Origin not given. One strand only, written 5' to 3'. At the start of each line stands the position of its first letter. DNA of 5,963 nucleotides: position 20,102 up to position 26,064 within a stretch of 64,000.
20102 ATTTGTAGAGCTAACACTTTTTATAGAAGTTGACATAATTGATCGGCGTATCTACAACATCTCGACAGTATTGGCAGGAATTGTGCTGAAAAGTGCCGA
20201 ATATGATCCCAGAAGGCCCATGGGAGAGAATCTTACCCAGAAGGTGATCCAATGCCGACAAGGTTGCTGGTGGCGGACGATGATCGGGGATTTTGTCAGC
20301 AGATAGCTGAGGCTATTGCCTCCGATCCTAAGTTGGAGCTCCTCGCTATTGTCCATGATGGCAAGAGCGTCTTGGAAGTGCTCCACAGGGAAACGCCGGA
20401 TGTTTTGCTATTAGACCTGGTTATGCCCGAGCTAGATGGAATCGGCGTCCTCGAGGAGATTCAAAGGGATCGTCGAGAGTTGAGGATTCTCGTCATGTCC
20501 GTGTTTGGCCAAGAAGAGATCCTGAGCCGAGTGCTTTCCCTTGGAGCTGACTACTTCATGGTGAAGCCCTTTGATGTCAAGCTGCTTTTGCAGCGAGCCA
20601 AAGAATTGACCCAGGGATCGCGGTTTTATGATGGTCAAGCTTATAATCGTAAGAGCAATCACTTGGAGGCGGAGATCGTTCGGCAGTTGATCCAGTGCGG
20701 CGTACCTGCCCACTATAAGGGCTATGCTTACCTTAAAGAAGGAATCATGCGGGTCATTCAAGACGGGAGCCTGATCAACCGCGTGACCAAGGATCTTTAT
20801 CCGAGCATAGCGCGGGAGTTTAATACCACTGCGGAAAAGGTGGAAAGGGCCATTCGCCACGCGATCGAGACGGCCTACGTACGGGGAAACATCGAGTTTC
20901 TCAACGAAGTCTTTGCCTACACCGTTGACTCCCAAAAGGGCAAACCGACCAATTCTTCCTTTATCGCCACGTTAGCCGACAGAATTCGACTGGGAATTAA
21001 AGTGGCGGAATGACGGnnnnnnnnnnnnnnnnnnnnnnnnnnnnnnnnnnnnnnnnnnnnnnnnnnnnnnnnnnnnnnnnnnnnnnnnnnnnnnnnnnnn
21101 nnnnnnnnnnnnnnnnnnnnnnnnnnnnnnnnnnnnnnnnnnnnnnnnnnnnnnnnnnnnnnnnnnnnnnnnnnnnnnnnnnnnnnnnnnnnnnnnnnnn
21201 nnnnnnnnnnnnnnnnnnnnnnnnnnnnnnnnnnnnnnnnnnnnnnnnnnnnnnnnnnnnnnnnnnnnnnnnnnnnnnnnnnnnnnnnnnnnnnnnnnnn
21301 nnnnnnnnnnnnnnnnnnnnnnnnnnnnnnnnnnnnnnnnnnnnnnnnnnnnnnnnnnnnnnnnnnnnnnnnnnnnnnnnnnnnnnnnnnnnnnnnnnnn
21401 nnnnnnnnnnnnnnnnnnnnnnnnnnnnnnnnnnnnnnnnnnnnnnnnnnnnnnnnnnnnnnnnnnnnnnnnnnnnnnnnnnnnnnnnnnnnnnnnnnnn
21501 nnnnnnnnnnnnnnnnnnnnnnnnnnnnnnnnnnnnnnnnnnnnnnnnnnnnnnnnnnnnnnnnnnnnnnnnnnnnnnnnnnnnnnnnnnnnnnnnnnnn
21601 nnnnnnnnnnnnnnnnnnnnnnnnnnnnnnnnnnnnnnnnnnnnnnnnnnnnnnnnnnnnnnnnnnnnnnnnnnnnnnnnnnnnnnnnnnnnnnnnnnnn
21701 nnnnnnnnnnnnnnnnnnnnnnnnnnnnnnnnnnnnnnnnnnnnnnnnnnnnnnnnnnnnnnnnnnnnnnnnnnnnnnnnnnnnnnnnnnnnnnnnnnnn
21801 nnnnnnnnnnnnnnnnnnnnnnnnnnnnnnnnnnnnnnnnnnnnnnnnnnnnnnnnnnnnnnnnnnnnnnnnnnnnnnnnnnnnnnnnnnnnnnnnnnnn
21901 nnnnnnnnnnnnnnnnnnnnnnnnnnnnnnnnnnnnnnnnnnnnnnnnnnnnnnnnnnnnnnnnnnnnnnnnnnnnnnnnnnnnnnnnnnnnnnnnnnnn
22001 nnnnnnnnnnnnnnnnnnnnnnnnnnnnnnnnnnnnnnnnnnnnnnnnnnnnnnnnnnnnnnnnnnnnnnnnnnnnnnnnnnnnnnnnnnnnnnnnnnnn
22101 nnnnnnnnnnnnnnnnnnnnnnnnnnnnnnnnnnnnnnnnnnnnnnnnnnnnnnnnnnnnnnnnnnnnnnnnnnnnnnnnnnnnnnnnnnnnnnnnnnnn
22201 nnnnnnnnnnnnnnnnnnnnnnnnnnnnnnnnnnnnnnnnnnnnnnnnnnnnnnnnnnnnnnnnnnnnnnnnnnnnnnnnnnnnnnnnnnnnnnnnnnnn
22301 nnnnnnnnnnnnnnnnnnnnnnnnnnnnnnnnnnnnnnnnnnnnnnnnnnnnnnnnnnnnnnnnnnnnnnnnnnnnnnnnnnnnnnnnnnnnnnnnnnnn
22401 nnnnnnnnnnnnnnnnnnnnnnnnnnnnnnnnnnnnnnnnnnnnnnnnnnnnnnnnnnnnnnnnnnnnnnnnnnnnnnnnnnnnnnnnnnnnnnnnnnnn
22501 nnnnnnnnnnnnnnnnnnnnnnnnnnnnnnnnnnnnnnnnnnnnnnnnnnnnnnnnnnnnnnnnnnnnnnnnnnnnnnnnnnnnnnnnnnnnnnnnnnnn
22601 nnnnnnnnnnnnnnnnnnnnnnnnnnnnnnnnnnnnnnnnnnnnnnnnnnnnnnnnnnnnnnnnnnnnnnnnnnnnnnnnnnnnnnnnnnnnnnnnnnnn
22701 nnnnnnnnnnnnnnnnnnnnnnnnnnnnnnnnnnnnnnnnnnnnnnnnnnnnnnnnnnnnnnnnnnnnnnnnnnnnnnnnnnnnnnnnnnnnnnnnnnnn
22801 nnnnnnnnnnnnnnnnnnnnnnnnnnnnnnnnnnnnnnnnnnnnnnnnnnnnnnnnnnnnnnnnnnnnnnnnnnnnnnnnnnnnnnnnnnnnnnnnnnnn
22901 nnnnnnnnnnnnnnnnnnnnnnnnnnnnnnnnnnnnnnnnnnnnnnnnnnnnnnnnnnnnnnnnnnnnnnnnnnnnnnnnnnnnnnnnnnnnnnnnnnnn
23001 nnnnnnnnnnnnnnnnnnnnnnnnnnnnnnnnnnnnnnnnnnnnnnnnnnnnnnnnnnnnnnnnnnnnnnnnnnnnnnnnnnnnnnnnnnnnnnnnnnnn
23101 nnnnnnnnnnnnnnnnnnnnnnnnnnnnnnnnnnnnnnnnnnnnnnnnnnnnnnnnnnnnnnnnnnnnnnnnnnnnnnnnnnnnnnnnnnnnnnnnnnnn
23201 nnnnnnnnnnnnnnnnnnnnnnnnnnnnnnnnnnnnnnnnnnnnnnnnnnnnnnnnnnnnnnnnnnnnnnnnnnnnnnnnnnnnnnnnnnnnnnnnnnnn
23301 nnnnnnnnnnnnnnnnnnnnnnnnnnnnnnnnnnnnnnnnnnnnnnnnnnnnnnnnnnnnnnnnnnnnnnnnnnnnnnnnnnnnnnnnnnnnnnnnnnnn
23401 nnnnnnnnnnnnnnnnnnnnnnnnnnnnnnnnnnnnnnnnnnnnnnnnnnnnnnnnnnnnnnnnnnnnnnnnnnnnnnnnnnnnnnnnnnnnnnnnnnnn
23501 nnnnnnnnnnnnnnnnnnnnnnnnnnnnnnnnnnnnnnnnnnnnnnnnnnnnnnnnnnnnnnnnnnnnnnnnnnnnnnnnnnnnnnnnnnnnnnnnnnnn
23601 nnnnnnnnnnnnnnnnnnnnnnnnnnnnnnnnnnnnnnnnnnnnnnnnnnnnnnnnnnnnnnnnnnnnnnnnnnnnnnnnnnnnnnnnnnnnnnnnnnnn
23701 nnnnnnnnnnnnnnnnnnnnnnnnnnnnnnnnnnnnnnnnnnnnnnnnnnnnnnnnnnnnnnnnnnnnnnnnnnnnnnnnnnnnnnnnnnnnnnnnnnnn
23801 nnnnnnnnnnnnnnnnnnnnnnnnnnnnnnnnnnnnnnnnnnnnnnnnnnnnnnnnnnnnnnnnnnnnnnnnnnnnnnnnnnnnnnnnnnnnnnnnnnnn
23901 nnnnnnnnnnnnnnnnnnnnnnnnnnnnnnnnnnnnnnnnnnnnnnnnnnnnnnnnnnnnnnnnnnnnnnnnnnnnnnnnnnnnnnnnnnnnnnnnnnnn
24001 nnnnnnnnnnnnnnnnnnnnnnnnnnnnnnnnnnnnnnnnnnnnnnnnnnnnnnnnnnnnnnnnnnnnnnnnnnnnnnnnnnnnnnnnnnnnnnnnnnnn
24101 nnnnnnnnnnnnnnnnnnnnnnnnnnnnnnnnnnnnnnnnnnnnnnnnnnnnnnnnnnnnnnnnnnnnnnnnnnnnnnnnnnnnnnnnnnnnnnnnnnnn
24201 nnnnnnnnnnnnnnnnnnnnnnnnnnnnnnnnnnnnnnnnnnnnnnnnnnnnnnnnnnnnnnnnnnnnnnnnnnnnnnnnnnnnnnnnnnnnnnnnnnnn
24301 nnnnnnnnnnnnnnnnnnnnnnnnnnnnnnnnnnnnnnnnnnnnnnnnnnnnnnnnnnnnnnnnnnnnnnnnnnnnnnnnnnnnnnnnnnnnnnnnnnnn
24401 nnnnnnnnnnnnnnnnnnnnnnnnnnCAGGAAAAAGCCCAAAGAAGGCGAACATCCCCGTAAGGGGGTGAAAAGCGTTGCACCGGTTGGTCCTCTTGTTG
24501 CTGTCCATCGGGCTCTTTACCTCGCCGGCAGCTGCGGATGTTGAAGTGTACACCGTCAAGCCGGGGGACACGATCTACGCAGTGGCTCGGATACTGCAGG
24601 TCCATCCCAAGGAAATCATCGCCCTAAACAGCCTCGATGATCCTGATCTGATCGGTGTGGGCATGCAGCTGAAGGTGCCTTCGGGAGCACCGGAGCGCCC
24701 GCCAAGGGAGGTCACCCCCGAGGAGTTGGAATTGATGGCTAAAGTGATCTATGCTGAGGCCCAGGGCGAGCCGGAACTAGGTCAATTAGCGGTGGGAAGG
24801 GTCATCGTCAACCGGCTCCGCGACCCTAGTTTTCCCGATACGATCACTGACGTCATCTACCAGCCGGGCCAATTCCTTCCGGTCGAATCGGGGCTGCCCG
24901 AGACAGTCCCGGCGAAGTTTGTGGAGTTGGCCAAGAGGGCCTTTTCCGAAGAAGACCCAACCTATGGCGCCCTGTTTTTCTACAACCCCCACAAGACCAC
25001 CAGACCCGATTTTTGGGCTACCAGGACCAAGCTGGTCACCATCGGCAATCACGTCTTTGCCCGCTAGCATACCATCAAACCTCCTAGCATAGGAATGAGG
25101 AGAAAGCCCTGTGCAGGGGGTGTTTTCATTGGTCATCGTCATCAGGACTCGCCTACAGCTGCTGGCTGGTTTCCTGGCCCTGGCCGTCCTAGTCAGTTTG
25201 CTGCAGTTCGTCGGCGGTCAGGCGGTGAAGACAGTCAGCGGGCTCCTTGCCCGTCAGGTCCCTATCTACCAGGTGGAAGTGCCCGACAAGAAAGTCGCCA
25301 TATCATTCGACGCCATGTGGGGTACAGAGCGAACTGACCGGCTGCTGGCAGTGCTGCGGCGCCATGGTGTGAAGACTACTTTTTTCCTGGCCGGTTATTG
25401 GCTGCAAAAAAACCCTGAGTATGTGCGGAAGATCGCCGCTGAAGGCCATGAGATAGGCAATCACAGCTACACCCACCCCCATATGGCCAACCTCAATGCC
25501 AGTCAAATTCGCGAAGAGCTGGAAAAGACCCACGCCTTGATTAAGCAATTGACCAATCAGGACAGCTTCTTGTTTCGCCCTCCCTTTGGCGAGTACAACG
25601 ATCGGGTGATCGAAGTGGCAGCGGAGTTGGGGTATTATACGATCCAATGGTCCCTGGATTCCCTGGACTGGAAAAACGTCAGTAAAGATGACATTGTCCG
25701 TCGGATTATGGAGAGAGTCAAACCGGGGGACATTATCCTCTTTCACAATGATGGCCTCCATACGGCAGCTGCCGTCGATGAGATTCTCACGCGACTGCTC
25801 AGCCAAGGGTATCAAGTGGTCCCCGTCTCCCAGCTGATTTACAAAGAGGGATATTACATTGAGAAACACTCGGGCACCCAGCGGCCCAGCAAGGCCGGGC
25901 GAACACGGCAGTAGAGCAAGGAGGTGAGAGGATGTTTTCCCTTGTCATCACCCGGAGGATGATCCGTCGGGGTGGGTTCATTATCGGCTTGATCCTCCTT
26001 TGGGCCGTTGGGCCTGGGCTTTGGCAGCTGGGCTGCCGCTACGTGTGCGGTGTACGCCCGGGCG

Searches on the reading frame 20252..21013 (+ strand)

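Call 19: search_protein_families(library=pfam, proteins=[window:20252-21013:+], max_evalue=0.01)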
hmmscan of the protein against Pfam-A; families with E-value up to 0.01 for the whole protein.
window:20252-21013:+ (253 aa): 2 families
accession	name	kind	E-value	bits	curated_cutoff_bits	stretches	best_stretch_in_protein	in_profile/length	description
PF08769.17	Spo0A_C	-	1.2e-38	131.7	25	1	144-245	3-104/104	Sporulation initiation factor Spo0A C terminal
PF00072.30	Response_reg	-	2.7e-22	79.5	30.2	1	6-116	2-110/111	Response regulator receiver domain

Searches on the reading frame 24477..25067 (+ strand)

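Call 19: search_protein_families(library=pfam, proteins=[window:24477-25067:+], max_evalue=0.01)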
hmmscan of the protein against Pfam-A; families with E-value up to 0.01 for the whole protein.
window:24477-25067:+ (196 aa): 2 families
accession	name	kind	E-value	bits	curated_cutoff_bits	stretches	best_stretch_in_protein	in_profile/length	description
PF07486.17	Hydrolase_2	-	3.9e-28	98.5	27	1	97-195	1-100/100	Cell Wall Hydrolase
PF01476.26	LysM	-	1.9e-12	47.4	20.9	1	25-68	1-43/43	LysM domain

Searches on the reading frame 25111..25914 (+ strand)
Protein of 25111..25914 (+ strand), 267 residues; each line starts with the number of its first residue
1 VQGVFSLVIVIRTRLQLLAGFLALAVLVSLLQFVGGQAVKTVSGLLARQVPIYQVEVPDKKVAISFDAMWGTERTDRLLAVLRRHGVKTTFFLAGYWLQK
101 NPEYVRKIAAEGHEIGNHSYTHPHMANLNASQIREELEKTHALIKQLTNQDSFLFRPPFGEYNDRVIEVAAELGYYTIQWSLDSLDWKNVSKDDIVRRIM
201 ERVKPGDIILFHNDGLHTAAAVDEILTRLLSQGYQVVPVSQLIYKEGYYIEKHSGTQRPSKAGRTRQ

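Call 19: search_protein_families(library=pfam, proteins=[window:25111-25914:+], max_evalue=0.01)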
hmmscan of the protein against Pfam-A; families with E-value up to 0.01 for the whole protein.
window:25111-25914:+ (267 aa): 3 families
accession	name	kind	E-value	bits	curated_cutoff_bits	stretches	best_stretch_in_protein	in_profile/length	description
PF01522.26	Polysacc_deac_1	-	4e-39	133.8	23.1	1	56-177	3-123/124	Polysaccharide deacetylase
PF03065.20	Glyco_hydro_57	-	8.9e-06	25.7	21.2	1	97-178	86-169/291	Glycosyl hydrolase family 57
PF10096.14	DUF2334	-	0.0071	16.4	26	0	103-131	57-85/203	Uncharacterized protein conserved in bacteria (DUF2334)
